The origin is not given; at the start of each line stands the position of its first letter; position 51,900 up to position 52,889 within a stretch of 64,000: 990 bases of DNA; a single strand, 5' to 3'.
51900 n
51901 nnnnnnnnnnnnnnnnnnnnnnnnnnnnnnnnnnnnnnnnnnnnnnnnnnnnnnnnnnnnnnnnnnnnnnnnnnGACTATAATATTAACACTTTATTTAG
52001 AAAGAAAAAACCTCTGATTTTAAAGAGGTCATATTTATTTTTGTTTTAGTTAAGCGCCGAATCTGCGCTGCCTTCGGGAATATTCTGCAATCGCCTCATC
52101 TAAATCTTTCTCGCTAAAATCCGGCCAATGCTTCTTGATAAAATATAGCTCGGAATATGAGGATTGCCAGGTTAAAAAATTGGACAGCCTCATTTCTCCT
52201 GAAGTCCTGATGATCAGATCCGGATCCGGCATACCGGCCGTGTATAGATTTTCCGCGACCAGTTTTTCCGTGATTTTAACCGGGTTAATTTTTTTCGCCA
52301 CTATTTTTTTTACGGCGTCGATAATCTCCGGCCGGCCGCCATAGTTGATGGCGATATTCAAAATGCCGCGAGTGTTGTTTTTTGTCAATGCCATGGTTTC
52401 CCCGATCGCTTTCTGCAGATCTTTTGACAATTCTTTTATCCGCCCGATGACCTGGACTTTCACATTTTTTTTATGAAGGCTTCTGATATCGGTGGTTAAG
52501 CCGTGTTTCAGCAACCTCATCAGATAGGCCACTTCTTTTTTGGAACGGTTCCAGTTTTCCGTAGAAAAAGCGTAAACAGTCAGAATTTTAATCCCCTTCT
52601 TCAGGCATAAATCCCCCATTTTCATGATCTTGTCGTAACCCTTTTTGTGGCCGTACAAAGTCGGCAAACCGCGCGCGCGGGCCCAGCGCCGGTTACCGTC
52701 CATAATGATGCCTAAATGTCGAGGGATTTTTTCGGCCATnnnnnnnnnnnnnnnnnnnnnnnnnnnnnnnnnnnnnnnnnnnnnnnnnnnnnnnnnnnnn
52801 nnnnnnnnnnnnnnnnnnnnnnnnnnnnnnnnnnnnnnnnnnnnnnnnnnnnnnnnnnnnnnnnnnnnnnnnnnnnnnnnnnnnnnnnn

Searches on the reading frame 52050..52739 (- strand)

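Call 84: search_protein_families(library=pfam, proteins=[window:52050-52739:-], max_evalue=0.001)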
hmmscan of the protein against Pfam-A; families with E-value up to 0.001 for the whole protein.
window:52050-52739:- (229 aa): 1 family
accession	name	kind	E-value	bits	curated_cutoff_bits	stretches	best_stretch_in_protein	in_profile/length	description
PF01255.24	Prenyltransf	-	7.3e-88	294.2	27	1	12-228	1-219/219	Putative undecaprenyl diphosphate synthase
